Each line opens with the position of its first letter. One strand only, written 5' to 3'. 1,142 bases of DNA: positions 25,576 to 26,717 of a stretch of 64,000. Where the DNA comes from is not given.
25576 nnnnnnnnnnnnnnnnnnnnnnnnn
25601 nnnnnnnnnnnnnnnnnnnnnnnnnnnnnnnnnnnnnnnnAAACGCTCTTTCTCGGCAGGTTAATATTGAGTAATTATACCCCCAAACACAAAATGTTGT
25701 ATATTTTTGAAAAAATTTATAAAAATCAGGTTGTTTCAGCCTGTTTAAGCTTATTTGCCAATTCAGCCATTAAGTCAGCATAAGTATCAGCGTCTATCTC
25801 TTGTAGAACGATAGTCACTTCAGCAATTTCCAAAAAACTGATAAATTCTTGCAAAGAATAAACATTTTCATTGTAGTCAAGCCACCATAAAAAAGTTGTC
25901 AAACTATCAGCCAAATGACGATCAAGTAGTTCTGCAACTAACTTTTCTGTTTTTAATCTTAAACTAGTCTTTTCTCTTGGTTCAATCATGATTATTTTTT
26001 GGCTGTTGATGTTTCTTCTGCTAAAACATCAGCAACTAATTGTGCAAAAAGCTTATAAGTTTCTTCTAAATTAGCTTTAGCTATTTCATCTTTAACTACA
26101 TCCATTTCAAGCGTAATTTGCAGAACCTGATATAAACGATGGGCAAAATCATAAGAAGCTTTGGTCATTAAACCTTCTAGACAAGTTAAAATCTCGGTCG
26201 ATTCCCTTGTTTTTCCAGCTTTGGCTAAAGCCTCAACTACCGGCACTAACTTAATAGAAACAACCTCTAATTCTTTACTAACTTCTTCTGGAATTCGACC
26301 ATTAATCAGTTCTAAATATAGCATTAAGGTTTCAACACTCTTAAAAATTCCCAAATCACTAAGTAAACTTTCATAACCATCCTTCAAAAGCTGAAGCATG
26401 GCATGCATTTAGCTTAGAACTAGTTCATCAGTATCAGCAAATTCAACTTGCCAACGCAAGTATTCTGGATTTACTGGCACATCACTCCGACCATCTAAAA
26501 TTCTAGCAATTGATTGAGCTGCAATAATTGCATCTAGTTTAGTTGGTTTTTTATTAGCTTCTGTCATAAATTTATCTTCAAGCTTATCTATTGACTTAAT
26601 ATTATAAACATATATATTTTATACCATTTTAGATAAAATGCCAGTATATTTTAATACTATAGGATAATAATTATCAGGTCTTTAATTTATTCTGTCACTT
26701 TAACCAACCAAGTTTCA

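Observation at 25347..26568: Four-gene operon of small acidic helical proteins of unknown function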

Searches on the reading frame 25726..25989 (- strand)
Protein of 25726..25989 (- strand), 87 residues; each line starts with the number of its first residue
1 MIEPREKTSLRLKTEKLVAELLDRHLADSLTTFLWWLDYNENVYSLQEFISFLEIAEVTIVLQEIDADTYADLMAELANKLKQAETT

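Call 3: search_protein_families(library=pfam, proteins=[window:25726-25989:-], max_evalue=1)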
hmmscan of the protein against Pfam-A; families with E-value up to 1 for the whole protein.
window:25726-25989:- (87 aa): 0 families

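Call 4: search_protein_families(library=phrogs, proteins=[window:25726-25989:-], max_evalue=1)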
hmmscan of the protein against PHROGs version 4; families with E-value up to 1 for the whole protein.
window:25726-25989:- (87 aa): 1 family
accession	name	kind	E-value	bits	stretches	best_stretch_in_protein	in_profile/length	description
phrog_32912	-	unknown function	0.032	15.2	1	14-81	12-78/162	-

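Call 46: search_solved_structures(query=A2, max_evalue=10)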
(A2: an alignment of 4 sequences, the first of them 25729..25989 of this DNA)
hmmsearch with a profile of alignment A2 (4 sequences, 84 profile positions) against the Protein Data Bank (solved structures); distinct sequences matched with E-value up to 10: 0.

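Call 48: search_protein_families(library=ncbifam, proteins=[window:25726-25989:-], max_evalue=1)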
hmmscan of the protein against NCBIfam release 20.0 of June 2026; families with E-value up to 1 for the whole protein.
window:25726-25989:- (87 aa): 0 families

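Call 49: search_protein_families(library=padloc, proteins=[window:25726-25989:-], max_evalue=1)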
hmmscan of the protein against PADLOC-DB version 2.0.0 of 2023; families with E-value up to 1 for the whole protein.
window:25726-25989:- (87 aa): 0 families

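Call 63: find_related_loci(query=A6, collection=metagenome_contigs, flank=6000)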
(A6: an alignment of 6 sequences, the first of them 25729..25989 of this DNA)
Query A6 (87 aa) in metagenome_contigs; peptide patterns used: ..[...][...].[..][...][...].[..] (x = any residue, [..] = any of these).
112 stretches matched a pattern; 3 encode a relative of the query (tblastn E <= 1e-3); 3 distinct loci.
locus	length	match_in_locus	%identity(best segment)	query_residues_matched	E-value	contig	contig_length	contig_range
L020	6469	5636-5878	39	2-83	2e-17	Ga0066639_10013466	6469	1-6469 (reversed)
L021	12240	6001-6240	34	5-84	2e-14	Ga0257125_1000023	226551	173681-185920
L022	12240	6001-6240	34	5-84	2e-14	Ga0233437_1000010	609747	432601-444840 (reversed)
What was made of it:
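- B has 3 metagenome loci (call 63).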

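Call 66: find_related_loci(query=A6, collection=viral_contigs, flank=5000)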
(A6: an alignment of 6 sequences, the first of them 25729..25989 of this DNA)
Query A6 (87 aa) in viral_contigs; peptide patterns used: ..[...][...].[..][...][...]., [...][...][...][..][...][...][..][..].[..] (x = any residue, [..] = any of these).
65 stretches matched a pattern, but none encodes a relative of the query by tblastn (E <= 1e-3).

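Call 96: search_solved_structures(query=A6, max_evalue=10)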
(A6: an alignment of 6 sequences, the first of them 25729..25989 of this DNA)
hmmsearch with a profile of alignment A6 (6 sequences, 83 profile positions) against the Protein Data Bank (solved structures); distinct sequences matched with E-value up to 10: 0.

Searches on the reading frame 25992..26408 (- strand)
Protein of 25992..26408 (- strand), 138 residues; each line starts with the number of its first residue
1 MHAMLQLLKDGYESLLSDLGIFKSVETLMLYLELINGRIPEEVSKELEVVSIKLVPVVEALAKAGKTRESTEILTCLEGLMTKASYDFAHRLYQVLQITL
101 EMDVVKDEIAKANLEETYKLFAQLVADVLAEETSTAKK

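Call 3: search_protein_families(library=pfam, proteins=[window:25992-26408:-], max_evalue=1)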
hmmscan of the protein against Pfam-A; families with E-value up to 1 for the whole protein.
window:25992-26408:- (138 aa): 1 family
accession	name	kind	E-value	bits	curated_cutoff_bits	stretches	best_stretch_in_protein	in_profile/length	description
PF12986.12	DUF3870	-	0.049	14.3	22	1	87-131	12-56/94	Domain of unknown function (DUF3870)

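Call 4: search_protein_families(library=phrogs, proteins=[window:25992-26408:-], max_evalue=1)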
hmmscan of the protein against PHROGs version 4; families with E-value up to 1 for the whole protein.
window:25992-26408:- (138 aa): 3 families
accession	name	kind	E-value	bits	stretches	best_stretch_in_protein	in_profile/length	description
phrog_31889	-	unknown function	0.064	14.3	1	64-107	16-56/134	-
phrog_13115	-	unknown function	0.093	13.9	1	38-75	36-72/77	-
phrog_16604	-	unknown function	0.27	12.7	1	64-101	39-76/104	-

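Call 9: find_encoding_contigs(protein=window:25992-26408:-, flank=10000, max_places=6)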
Protein window:25992-26408:- (138 aa): 1 contig read that carries it; 1 place shown.
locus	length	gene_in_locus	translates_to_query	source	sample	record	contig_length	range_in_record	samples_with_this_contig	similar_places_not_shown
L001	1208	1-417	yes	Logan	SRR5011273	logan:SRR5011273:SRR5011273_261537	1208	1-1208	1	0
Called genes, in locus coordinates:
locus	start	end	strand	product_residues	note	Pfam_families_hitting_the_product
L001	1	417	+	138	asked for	?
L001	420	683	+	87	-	-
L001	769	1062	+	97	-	-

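Call 10: find_homologous_proteins(query=window:25992-26408:-, max_evalue=0.01)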
Query window:25992-26408:- (138 aa): 3 proteins with E <= 0.01 among 58 candidates.
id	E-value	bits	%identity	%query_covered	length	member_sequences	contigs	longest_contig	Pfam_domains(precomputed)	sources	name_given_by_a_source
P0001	5.7e-74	264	96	100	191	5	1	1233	-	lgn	-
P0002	2.5e-61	223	83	96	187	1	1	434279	-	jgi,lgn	-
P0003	9.7e-45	170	66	92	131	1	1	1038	-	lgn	-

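Call 13: find_encoding_contigs(protein=P0002, flank=10000, max_places=6)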
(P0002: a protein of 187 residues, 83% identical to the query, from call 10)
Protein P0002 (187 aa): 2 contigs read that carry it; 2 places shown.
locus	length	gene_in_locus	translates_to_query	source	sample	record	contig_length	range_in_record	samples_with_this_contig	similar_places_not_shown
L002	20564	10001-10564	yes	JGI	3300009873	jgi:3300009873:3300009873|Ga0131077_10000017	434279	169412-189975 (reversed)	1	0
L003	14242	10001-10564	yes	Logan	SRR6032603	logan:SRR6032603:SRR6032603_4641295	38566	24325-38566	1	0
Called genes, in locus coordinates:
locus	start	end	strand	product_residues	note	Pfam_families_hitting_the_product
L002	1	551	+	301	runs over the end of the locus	PF00535:Glycos_transf_2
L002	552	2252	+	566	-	-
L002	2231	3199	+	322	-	PF13641:Glyco_tranf_2_3, PF00535:Glycos_transf_2, PF13632:Glyco_trans_2_3 (faint)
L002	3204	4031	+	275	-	PF00535:Glycos_transf_2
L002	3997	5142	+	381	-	PF00534:Glycos_transf_1, PF13692:Glyco_trans_1_4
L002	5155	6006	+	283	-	PF00535:Glycos_transf_2, PF13641:Glyco_tranf_2_3 (weak)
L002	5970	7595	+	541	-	PF13231:PMT_2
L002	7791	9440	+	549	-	-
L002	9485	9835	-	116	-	-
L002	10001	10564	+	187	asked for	-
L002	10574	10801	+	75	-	-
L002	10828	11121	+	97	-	-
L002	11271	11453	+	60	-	-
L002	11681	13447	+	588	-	PF03485:Arg_tRNA_synt_N, PF00750:tRNA-synt_1d, PF05746:DALR_1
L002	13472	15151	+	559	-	PF13231:PMT_2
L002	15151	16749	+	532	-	PF13231:PMT_2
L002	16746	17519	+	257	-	PF00535:Glycos_transf_2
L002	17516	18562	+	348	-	PF13439:Glyco_transf_4, PF20706:GT4-conflict, PF00534:Glycos_transf_1, PF13692:Glyco_trans_1_4, PF13524:Glyco_trans_1_2 (weak)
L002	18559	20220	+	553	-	PF10131:PTPS_related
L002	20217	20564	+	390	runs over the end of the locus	-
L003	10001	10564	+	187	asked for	-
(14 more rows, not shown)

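Call 14: find_encoding_contigs(protein=P0003, flank=10000, max_places=6)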
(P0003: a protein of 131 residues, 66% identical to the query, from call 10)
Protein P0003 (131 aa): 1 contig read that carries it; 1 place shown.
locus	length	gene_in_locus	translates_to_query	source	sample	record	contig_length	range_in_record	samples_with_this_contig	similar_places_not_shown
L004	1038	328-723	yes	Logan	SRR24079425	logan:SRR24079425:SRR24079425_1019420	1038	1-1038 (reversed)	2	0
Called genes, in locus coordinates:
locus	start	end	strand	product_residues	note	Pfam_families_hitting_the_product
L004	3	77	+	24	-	?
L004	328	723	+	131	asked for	-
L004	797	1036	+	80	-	?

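Call 15: find_encoding_contigs(protein=P0001, flank=10000, max_places=6)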
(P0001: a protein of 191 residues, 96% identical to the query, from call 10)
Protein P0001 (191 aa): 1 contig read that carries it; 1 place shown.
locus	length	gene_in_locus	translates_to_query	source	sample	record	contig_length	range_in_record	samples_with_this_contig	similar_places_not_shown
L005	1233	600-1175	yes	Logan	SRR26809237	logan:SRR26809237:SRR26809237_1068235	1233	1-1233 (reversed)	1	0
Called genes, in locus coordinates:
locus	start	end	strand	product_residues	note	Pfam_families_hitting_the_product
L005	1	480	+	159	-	?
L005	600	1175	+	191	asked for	-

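Call 39: predict_structure(alignment_id=A4)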
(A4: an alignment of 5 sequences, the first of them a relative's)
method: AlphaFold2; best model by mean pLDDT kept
length: 191 residues; sequences in the alignment: 5
mean_pLDDT: 64.5   pTM: 0.52
mean pLDDT of the five models: 64.5, 64.3, 44.1, 42.2, 39.5
residues with pLDDT >= 90: 21; 70-90: 59; 50-70: 44; < 50: 67
segments of 3 or more residues with pLDDT < 50: 1-14, 19-49, 74-77, 82-89, 185-191
pLDDT, mean of each block of 10 residues (from residue 1): 38 49 42 38 44 56 59 51 48 69 85 90 85 72 86 89 91 83 50 39
secondary structure, 60 per line:
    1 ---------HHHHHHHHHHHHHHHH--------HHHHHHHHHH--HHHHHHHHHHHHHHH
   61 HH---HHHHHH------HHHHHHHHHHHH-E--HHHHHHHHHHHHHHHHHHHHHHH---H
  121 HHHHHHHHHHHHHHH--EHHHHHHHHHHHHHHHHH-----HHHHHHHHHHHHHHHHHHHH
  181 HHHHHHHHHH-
elements in order: H10-25 H34-43 H46-62 H66-71 H78-89 H94-116 H120-135 H139-155 H161-190

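Call 44: search_solved_structures(query=A1, max_evalue=10)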
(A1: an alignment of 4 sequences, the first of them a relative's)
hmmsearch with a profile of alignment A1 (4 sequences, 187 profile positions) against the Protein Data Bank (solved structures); distinct sequences matched with E-value up to 10: 4.
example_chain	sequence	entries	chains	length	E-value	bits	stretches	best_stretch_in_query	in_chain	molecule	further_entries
4hbl_A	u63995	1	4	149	0.5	13.2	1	52-121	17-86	Transcriptional regulator, MarR family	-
3fdj_A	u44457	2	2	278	1.3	11.9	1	88-142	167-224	DegV family protein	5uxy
5ono_A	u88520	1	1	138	1.9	11.4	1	45-110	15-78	L-ectoine synthase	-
5onn_A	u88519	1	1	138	1.9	11.4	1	45-110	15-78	L-ectoine synthase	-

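Call 48: search_protein_families(library=ncbifam, proteins=[P0001], max_evalue=1)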
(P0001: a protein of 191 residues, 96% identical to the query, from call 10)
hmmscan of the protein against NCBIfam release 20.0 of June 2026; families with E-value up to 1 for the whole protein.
P0001 (191 aa): 0 families

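Call 49: search_protein_families(library=padloc, proteins=[P0001], max_evalue=1)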
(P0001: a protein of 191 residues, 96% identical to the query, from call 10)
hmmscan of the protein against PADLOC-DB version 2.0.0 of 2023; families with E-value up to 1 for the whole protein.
P0001 (191 aa): 0 families

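Call 50: search_protein_representatives(alignment_id=A4)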
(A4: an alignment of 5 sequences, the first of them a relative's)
Query: 5 sequences, 186 profile positions. Proteins with E-value up to 0.001 (for the whole library): 7; up to 1e-10: 5; up to 1e-30: 3. The best 7 are listed.
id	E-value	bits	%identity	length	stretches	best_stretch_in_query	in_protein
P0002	6.1e-109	378.3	-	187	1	1-186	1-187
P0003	5.2e-68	244.8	-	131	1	53-182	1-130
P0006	1.7e-38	148.6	-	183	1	8-177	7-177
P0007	1.5e-22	96.6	-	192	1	9-180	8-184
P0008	2.4e-22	96.0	-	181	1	6-176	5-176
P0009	3.1e-09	53.2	-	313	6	72-115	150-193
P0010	5.5e-05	39.3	-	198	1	13-177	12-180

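Call 55: find_encoding_contigs(protein=P0006, flank=8000, max_places=3)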
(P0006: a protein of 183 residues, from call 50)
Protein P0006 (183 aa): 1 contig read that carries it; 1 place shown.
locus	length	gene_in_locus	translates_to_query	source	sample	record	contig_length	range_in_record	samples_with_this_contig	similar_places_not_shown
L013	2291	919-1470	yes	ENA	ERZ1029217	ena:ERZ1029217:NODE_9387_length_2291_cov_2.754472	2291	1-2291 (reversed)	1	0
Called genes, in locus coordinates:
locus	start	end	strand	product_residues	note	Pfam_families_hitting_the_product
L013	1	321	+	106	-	?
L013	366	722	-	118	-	-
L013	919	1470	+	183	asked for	-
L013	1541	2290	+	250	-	?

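Call 56: find_encoding_contigs(protein=P0007, flank=8000, max_places=3)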
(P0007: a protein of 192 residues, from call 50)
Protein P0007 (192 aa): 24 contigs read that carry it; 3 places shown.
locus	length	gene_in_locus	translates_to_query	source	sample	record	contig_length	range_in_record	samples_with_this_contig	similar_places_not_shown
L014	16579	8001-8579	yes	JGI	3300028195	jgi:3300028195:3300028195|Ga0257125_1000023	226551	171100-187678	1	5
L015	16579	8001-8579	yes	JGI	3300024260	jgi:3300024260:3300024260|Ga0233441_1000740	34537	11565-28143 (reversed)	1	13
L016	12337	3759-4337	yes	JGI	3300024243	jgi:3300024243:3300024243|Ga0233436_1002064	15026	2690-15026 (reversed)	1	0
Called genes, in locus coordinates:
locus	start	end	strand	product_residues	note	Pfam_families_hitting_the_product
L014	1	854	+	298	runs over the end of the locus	PF00535:Glycos_transf_2, PF10111:Glyco_tranf_2_2 (weak)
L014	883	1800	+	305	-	PF00535:Glycos_transf_2, PF13641:Glyco_tranf_2_3, PF13632:Glyco_trans_2_3 (weak)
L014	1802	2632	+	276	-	PF00535:Glycos_transf_2, PF10111:Glyco_tranf_2_2 (weak)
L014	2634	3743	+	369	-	PF00534:Glycos_transf_1, PF13692:Glyco_trans_1_4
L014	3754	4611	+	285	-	PF00535:Glycos_transf_2, PF13641:Glyco_tranf_2_3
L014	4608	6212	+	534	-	PF13231:PMT_2 (weak)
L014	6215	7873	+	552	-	-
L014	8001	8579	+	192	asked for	-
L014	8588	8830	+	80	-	-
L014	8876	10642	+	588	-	PF03485:Arg_tRNA_synt_N, PF00750:tRNA-synt_1d, PF05746:DALR_1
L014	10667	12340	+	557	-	PF13231:PMT_2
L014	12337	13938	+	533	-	-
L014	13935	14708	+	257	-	PF00535:Glycos_transf_2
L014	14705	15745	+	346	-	PF13439:Glyco_transf_4, PF00534:Glycos_transf_1, PF20706:GT4-conflict, PF13692:Glyco_trans_1_4, PF13524:Glyco_trans_1_2 (weak)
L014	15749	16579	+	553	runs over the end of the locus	PF11847:GT-C_AftD (weak)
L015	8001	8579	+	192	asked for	-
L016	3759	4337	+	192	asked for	-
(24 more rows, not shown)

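Call 57: find_encoding_contigs(protein=P0008, flank=8000, max_places=3)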
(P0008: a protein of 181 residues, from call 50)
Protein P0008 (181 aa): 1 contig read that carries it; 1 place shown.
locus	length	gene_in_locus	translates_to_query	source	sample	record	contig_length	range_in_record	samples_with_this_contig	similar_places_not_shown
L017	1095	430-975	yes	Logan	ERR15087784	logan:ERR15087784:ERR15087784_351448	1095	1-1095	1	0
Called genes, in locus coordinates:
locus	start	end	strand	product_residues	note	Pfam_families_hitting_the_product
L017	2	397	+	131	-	?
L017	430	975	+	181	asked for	-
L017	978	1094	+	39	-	?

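Call 58: find_encoding_contigs(protein=P0010, flank=8000, max_places=3)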
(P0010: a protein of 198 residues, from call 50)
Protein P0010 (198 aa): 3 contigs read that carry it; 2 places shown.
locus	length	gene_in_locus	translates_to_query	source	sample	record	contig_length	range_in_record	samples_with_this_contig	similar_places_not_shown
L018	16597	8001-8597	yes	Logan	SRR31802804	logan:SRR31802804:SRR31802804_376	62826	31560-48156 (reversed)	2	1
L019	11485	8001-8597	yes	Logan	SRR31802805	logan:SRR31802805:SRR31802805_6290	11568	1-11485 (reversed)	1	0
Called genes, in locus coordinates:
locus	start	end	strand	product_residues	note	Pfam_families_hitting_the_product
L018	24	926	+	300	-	PF00535:Glycos_transf_2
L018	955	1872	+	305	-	PF00535:Glycos_transf_2, PF13641:Glyco_tranf_2_3, PF13632:Glyco_trans_2_3 (weak)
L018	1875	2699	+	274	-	PF00535:Glycos_transf_2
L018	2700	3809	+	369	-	PF00534:Glycos_transf_1, PF13692:Glyco_trans_1_4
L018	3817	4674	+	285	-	PF00535:Glycos_transf_2, PF13641:Glyco_tranf_2_3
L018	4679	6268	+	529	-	-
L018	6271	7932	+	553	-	-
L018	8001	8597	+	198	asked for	-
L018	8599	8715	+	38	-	-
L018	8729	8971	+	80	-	-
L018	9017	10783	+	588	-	PF03485:Arg_tRNA_synt_N, PF00750:tRNA-synt_1d, PF05746:DALR_1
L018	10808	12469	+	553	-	PF13231:PMT_2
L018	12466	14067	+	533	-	-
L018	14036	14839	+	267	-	PF00535:Glycos_transf_2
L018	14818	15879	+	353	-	PF13439:Glyco_transf_4, PF13579:Glyco_trans_4_4 (weak), PF20706:GT4-conflict, PF00534:Glycos_transf_1, PF13692:Glyco_trans_1_4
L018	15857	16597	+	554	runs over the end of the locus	PF10131:PTPS_related, PF11847:GT-C_AftD (weak)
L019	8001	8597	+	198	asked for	-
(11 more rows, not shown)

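Call 65: find_related_loci(query=A1, collection=viral_contigs, flank=5000)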
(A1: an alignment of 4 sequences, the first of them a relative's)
Query A1 (191 aa) in viral_contigs; peptide patterns used: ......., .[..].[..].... (x = any residue, [..] = any of these).
50 stretches matched a pattern, but none encodes a relative of the query by tblastn (E <= 1e-3).

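Call 73: search_protein_families(library=pfam, alignment_id=A7, max_evalue=1)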
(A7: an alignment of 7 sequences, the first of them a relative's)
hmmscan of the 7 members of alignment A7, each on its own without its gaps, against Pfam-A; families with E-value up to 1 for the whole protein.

A. member 1, P0001 (191 aa): 0 families

B. families by the number of members that match (of 7 scanned): 6 families
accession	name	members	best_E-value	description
PF00557.29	Peptidase_M24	1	0.0084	Metallopeptidase family M24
PF21547.3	TTI1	1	0.018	TELO2-interacting protein 1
PF01297.22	ZnuA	1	0.095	Zinc-uptake complex component A periplasmic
PF25805.1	IQUB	1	0.1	IQUB-like domain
PF16679.11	CDT1_C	1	0.12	DNA replication factor Cdt1 C-terminal domain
PF19148.5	DUF5830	1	0.59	Family of unknown function (DUF5830)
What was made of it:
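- Closest known: Four-helix-bundle bacteriocin immunity proteins. Different: No Pfam immunity-family hit was found (calls 3, 73).
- There are no PADLOC or Pfam immunity-family hits (calls 3, 49, 73).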

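Call 75: search_protein_families(library=pfam, proteins=[L002:9485-9835:-, L013:366-722:-, L014:8588-8830:+, L018:8729-8971:+, L002:10828-11121:+, L002:10574-10801:+], max_evalue=1)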
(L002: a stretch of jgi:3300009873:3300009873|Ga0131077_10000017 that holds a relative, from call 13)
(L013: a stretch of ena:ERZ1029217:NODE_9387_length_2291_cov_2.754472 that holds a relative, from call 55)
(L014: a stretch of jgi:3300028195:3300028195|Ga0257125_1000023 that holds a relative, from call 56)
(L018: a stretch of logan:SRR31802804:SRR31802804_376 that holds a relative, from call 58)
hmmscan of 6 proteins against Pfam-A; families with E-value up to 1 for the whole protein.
L002:9485-9835:- (116 aa): 1 family
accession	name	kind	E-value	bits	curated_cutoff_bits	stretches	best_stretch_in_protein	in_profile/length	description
PF24218.1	DUF7437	-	0.028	14.5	27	1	4-26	32-54/66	Family of unknown function (DUF7437)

L013:366-722:- (118 aa): 0 families

L014:8588-8830:+ (80 aa): 0 families

L018:8729-8971:+ (80 aa): 1 family
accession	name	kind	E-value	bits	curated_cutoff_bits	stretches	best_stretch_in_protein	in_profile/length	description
PF15774.10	DUF4702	-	0.21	11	27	1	35-58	48-71/395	Domain of unknown function (DUF4702)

L002:10828-11121:+ (97 aa): 0 families

L002:10574-10801:+ (75 aa): 0 families

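Call 95: search_solved_structures(query=A7, max_evalue=10)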
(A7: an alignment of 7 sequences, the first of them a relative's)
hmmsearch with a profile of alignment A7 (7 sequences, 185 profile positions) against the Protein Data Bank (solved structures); distinct sequences matched with E-value up to 10: 6.
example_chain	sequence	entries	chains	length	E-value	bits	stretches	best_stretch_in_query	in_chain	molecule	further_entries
3ol3_A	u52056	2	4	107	0.11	15.5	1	7-52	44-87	Putative uncharacterized protein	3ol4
2btu_A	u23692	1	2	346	0.13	15.2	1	59-122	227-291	PHOSPHORIBOSYL-AMINOIMIDAZOLE SYNTHETASE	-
6w1s_D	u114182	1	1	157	0.47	13.4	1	76-154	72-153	Mediator of RNA polymerase II transcription subunit 7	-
3wsd_A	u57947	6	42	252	0.55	13.2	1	86-166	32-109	Putative GTP cyclohydrolase 1 type 2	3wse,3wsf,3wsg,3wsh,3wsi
4iwg_A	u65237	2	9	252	0.61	13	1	87-166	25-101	UPF0135 protein MJ0927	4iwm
4r9i_A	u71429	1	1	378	0.7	12.8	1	121-177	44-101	Serpin-18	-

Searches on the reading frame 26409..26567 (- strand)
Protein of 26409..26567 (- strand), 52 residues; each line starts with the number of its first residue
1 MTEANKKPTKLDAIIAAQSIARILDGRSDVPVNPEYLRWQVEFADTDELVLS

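Call 3: search_protein_families(library=pfam, proteins=[window:26409-26567:-], max_evalue=1)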
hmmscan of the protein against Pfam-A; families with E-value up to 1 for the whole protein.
window:26409-26567:- (52 aa): 0 families

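Call 4: search_protein_families(library=phrogs, proteins=[window:26409-26567:-], max_evalue=1)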
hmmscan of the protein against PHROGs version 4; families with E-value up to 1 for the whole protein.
window:26409-26567:- (52 aa): 1 family
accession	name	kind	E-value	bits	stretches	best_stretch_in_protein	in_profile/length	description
phrog_1222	-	unknown function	0.25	12.3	1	12-33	31-52/63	-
